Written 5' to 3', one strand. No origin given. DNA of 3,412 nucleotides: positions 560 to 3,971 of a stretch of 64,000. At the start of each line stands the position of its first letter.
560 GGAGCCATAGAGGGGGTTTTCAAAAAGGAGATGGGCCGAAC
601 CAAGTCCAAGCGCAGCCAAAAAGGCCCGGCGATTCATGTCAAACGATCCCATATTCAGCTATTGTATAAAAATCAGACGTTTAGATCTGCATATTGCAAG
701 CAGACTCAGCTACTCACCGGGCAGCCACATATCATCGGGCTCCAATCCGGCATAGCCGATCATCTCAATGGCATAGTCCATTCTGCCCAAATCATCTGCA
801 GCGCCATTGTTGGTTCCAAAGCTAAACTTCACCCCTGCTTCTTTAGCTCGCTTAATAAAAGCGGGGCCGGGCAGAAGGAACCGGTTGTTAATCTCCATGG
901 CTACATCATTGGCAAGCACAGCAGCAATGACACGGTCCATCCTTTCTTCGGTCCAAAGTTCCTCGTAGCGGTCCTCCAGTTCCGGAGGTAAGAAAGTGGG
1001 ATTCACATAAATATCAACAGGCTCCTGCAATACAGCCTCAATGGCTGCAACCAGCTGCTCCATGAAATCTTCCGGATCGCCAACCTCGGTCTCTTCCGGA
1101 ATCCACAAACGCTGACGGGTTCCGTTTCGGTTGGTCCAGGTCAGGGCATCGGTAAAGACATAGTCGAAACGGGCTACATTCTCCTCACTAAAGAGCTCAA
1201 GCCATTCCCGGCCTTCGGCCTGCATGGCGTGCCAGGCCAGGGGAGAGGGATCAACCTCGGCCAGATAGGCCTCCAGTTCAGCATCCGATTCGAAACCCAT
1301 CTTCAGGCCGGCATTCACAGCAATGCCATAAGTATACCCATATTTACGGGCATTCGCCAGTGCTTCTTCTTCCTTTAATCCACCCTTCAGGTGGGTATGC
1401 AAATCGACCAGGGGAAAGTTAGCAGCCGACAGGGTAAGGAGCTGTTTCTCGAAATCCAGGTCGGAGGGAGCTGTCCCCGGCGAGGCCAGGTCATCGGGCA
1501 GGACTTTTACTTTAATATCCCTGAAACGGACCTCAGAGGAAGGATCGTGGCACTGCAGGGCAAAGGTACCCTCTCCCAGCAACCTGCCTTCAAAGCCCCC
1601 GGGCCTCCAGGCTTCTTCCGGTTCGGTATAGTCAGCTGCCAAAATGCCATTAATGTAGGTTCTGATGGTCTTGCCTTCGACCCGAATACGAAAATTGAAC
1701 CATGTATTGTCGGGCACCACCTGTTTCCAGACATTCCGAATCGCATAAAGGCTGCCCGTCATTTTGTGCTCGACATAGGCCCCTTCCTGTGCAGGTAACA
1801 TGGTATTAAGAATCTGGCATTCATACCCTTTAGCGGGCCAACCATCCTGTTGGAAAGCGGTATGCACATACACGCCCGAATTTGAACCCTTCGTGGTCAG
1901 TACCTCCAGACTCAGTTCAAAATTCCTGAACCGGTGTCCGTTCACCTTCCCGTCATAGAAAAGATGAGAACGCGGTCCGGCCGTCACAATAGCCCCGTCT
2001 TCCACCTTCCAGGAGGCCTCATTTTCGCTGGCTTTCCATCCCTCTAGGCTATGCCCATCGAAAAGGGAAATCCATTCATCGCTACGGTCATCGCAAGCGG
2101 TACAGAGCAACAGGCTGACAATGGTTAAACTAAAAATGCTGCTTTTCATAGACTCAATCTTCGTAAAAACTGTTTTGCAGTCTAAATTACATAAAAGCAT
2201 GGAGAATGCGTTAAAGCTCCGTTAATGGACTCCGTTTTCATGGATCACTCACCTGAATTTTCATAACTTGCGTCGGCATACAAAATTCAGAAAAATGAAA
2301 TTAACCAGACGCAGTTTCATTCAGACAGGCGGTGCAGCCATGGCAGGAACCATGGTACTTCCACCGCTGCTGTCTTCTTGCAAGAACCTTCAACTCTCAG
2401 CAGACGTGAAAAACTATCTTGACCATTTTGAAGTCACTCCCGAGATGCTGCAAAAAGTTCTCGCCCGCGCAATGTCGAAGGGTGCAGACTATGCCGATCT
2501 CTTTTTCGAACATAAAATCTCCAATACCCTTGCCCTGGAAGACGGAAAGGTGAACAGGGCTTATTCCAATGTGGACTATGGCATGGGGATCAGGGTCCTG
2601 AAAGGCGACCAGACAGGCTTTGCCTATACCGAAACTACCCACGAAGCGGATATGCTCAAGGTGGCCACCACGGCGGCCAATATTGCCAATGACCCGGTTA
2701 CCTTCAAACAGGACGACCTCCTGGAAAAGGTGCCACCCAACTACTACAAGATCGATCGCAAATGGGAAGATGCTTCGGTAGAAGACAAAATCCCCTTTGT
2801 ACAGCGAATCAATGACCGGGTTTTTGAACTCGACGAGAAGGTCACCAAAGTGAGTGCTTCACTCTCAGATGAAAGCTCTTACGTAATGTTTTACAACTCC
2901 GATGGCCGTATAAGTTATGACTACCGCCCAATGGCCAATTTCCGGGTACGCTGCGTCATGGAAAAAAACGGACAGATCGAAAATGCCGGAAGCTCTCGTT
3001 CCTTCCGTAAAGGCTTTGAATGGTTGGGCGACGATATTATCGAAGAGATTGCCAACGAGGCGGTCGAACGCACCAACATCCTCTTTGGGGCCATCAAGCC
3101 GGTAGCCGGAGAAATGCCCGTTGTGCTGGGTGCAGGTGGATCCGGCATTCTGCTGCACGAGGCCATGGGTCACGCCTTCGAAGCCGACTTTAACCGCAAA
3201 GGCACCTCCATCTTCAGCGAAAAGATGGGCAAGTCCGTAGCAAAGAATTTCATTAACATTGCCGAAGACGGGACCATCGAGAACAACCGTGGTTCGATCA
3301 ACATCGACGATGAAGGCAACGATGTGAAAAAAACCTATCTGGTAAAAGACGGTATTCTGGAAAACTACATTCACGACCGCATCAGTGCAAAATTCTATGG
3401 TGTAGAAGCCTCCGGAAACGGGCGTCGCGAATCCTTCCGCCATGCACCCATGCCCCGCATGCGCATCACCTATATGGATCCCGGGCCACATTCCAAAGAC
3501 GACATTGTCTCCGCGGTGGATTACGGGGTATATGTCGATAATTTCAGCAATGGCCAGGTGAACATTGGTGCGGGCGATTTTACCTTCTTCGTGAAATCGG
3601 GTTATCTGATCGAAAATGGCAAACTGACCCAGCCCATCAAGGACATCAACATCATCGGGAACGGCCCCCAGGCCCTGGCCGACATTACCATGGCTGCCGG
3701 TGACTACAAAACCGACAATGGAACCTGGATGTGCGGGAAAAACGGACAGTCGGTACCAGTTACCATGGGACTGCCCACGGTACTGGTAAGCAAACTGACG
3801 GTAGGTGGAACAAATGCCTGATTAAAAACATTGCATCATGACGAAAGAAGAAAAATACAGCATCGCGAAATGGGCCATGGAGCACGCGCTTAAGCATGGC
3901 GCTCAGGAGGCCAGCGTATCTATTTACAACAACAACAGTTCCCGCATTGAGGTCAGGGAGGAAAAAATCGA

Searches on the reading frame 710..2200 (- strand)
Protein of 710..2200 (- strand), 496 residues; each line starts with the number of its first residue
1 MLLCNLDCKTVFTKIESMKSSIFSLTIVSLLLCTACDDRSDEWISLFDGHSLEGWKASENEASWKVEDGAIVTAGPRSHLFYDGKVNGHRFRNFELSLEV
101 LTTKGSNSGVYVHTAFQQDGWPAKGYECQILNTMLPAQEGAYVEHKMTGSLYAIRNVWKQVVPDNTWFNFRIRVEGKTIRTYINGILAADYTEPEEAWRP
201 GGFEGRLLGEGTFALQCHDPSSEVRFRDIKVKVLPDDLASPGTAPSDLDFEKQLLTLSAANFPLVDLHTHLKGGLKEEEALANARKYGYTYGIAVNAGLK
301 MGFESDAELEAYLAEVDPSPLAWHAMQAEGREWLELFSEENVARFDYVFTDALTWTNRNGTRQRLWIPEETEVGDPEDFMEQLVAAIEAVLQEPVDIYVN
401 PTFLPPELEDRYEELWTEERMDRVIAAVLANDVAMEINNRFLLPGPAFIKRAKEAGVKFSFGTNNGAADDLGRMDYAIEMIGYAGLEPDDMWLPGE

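Call 55: search_protein_families(library=pfam, max_evalue=0.0001, proteins=[window:710-2200:-])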
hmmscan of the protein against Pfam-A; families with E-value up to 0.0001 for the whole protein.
window:710-2200:- (496 aa): 1 family
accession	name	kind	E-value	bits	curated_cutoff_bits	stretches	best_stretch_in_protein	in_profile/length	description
PF06439.18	3keto-disac_hyd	-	1.2e-41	143.3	26.8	1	42-232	1-187/187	3-keto-disaccharide hydrolase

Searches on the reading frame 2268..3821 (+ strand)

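Call 55: search_protein_families(library=pfam, max_evalue=0.0001, proteins=[window:2268-3821:+])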
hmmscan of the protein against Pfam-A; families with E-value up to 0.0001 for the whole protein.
window:2268-3821:+ (517 aa): 3 families
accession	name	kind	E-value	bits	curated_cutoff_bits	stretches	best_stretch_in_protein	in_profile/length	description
PF19289.4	PmbA_TldD_3rd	-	1.5e-64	217.7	22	1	281-514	2-220/220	PmbA/TldA metallopeptidase C-terminal domain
PF19290.4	PmbA_TldD_2nd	-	9.1e-16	58.7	20.9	1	165-271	2-107/109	PmbA/TldA metallopeptidase central domain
PF01523.21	PmbA_TldD_1st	-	1.3e-15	57.7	20.9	1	76-140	1-65/65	PmbA/TldA metallopeptidase domain 1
